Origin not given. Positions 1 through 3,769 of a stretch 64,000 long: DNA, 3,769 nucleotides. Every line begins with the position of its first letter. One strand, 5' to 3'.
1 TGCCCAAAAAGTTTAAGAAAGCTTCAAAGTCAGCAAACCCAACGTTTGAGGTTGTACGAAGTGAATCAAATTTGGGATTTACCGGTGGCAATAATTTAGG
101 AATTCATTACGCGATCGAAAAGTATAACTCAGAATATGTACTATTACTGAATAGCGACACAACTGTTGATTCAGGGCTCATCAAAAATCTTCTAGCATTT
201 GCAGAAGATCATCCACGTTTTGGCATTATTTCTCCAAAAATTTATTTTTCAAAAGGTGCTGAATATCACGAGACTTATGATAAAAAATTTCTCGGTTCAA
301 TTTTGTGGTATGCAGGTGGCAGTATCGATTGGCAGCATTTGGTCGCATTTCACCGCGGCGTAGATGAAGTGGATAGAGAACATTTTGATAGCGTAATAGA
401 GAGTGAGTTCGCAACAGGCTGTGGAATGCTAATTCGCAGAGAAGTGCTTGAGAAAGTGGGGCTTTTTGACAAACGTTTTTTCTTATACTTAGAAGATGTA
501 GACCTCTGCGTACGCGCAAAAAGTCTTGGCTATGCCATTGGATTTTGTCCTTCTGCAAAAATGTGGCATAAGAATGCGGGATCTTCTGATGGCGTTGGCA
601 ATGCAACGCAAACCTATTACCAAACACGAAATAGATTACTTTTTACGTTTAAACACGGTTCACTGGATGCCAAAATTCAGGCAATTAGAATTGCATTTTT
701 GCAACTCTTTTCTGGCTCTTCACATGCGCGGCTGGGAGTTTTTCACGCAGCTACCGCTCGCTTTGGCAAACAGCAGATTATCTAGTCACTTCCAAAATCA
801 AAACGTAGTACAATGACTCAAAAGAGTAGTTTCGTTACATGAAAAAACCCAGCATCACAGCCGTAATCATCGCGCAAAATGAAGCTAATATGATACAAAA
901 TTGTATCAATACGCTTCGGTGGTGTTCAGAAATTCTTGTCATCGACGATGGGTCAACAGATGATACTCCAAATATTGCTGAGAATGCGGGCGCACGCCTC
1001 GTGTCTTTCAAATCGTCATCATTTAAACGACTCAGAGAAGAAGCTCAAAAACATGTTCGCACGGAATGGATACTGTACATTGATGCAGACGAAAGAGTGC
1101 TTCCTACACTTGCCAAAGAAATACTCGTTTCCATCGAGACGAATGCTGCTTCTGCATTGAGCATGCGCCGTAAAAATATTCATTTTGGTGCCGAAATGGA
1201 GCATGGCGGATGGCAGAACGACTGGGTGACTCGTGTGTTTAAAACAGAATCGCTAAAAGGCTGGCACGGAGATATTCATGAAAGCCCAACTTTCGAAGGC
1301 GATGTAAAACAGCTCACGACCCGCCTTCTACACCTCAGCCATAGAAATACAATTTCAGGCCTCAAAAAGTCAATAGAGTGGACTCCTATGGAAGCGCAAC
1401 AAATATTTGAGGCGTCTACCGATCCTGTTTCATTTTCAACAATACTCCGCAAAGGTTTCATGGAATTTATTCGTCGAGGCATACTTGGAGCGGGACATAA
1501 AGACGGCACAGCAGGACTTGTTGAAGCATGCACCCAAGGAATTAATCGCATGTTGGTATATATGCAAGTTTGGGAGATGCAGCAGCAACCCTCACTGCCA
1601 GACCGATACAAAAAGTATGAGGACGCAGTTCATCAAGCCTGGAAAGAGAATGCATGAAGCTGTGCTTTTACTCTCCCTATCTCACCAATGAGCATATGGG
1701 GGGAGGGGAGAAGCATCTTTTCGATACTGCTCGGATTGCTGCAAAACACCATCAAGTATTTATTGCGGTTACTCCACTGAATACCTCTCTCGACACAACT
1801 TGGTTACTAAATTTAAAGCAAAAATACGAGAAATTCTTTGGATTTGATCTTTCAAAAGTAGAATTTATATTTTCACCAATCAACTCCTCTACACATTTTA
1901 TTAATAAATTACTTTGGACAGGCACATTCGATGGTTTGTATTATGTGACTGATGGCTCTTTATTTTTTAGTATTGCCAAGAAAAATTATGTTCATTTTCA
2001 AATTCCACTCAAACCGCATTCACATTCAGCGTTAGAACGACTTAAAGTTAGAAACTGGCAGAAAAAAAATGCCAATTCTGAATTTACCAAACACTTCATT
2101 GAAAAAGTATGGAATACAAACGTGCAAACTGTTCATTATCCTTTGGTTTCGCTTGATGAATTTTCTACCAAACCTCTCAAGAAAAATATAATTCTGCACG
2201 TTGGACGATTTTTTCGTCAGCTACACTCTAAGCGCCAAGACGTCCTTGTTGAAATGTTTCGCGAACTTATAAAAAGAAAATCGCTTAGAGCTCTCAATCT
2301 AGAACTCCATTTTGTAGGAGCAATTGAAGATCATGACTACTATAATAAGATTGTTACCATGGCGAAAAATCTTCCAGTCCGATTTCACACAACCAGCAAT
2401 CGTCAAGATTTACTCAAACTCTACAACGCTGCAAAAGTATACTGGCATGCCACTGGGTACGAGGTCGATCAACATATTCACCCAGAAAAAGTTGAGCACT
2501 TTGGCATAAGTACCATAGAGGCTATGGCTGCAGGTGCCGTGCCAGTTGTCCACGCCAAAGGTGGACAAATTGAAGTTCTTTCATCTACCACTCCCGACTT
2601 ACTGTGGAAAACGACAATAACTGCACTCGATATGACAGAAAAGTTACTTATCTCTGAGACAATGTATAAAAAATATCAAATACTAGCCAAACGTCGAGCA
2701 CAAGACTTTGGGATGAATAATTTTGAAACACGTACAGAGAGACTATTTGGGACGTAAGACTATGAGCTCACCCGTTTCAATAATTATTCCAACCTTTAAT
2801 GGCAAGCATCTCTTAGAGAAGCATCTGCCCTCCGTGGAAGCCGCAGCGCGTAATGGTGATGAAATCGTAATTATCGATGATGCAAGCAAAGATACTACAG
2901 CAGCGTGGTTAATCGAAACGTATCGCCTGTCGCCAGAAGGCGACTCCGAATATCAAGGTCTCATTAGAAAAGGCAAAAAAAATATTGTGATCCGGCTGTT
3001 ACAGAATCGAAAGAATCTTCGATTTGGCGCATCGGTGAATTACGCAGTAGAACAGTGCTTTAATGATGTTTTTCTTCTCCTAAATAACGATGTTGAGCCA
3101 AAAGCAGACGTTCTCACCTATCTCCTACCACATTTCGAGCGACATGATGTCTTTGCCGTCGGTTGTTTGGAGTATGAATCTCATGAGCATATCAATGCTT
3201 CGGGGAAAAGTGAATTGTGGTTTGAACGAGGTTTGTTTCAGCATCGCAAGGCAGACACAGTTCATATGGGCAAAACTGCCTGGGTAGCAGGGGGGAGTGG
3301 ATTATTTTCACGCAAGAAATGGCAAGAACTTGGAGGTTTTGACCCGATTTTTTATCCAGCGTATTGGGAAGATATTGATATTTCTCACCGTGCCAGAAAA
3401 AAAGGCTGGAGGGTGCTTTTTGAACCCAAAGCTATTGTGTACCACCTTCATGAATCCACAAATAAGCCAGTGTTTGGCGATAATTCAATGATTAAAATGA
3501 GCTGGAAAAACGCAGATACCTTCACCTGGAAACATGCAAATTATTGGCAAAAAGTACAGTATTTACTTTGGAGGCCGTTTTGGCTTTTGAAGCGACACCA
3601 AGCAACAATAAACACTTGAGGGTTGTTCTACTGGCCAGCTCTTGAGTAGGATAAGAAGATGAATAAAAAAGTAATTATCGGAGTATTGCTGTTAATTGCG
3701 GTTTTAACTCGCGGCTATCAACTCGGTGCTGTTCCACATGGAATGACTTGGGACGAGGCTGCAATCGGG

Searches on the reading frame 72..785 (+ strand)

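Call 6: search_protein_families(library=pfam, proteins=[window:72-785:+], max_evalue=0.001)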
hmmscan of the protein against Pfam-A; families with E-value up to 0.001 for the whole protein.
window:72-785:+ (237 aa): 4 families
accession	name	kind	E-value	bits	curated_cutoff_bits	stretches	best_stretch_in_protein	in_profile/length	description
PF13641.12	Glyco_tranf_2_3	-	8.5e-14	52.5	27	1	9-171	76-216/230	Glycosyltransferase like family 2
PF13632.12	Glyco_trans_2_3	-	3e-12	47.2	27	1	22-188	1-138/198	Glycosyl transferase family group 2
PF00535.33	Glycos_transf_2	-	5.9e-06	26.8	23.3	1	11-129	70-167/168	Glycosyl transferase family 2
PF13506.12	Glyco_transf_21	-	0.00011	22.2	21.7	0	14-163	25-151/174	Glycosyl transferase family 21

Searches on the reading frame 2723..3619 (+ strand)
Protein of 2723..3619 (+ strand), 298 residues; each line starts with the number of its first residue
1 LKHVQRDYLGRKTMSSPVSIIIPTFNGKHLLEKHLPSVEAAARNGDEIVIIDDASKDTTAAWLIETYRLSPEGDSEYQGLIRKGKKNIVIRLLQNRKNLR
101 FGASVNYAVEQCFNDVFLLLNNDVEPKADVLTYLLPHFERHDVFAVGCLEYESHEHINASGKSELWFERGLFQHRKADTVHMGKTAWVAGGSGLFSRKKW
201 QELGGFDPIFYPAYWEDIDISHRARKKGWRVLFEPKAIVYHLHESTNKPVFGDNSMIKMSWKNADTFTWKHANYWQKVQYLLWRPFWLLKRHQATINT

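Call 6: search_protein_families(library=pfam, proteins=[window:2723-3619:+], max_evalue=0.001)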
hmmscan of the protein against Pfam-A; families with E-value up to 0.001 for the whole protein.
window:2723-3619:+ (298 aa): 4 families
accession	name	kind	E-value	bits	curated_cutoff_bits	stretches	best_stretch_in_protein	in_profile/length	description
PF00535.33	Glycos_transf_2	-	5e-18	66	23.3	1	19-176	1-140/168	Glycosyl transferase family 2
PF13641.12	Glyco_tranf_2_3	-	1.8e-16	61.3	27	1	18-248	3-218/230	Glycosyltransferase like family 2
PF13632.12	Glyco_trans_2_3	-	1.9e-08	34.8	27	1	117-257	2-129/198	Glycosyl transferase family group 2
PF13506.12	Glyco_transf_21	-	0.00056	19.9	21.7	1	108-244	25-157/174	Glycosyl transferase family 21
